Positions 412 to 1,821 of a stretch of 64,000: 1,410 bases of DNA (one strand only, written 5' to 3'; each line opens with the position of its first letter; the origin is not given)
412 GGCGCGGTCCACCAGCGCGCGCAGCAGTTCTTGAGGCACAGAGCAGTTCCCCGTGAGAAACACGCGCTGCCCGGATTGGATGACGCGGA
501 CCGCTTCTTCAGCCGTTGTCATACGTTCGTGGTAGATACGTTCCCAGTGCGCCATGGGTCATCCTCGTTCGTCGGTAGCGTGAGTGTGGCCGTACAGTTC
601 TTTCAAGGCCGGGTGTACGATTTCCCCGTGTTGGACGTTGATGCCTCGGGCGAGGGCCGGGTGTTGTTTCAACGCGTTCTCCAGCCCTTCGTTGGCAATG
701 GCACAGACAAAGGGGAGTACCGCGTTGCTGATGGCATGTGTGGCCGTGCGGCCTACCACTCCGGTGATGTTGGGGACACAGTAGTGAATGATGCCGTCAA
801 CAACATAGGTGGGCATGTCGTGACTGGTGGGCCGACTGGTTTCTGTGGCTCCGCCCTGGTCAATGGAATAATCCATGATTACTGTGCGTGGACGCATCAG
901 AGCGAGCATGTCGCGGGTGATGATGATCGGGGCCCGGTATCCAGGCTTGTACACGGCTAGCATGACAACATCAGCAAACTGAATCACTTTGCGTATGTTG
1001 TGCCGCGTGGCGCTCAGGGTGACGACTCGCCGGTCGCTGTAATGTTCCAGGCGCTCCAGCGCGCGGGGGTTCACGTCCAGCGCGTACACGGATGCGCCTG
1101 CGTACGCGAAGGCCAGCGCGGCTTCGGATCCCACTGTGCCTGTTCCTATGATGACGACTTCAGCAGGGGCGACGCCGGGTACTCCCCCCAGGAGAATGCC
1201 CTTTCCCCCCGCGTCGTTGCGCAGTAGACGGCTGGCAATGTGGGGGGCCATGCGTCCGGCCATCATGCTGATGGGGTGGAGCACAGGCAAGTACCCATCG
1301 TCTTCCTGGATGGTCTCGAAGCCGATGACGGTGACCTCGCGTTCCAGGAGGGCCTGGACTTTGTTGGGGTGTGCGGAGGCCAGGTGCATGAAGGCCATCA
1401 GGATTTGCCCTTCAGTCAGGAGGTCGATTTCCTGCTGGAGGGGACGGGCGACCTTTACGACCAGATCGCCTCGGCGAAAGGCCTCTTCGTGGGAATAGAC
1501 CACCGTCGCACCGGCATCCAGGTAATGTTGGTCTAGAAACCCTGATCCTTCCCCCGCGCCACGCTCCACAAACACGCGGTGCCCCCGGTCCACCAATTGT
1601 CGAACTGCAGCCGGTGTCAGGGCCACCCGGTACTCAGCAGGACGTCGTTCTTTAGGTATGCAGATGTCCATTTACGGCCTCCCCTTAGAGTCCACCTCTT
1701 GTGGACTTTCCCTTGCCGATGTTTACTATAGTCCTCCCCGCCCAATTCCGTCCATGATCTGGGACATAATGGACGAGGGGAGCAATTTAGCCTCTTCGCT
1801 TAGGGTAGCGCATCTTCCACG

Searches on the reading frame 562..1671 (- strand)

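Call 3: search_protein_families(library=pfam, proteins=[window:562-1671:-], max_evalue=0.1)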
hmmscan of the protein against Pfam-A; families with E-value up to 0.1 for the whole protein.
window:562-1671:- (370 aa): 16 families
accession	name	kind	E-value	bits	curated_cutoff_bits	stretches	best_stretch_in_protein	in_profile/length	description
PF01262.27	AlaDh_PNT_C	-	2.9e-64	216.8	23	1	144-353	3-213/214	Alanine dehydrogenase/PNT, C-terminal domain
PF05222.21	AlaDh_PNT_N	-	1.3e-41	142.5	30.4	1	5-138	2-136/136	Alanine dehydrogenase/PNT, N-terminal domain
PF03807.23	F420_oxidored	-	4.3e-06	27.7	21.6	1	172-240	2-67/94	NADP oxidoreductase coenzyme F420-dependent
PF02737.24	3HCDH_N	-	7.4e-06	26.4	22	1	172-218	2-48/180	3-hydroxyacyl-CoA dehydrogenase, NAD binding domain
PF02826.25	2-Hacid_dh_C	-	1.2e-05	25.2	25.1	1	169-267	36-125/178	D-isomer specific 2-hydroxyacid dehydrogenase, NAD binding domain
PF03446.21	NAD_binding_2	-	3.5e-05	24.3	21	1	172-269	2-93/161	NAD binding domain of 6-phosphogluconate dehydrogenase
PF02254.24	TrkA_N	-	9.7e-05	23.1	23.8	1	172-259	1-87/116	TrkA-N domain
PF07992.20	Pyr_redox_2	-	0.00015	21.7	26.1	1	169-210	142-183/291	Pyridine nucleotide-disulphide oxidoreductase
PF00070.33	Pyr_redox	-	0.00095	20.1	22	1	172-210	2-40/82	Pyridine nucleotide-disulphide oxidoreductase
PF03721.20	UDPG_MGDP_dh_N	-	0.00099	19.2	27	1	171-209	2-40/187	UDP-glucose/GDP-mannose dehydrogenase family, NAD binding domain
PF01488.26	Shikimate_DH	-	0.0028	18.2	24.3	1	168-264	11-107/138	Shikimate / quinate 5-dehydrogenase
PF02882.25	THF_DHG_CYH_C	-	0.0045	16.8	27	1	216-318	63-153/160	Tetrahydrofolate dehydrogenase/cyclohydrolase, NAD(P)-binding domain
PF13241.12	NAD_binding_7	-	0.012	16.6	22.1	1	170-243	8-72/104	Putative NAD(P)-binding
PF01134.28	GIDA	-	0.013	15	22.1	1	172-198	2-28/391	Glucose inhibited division protein A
PF08242.18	Methyltransf_12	-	0.073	14.2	30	0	176-227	6-59/98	Methyltransferase domain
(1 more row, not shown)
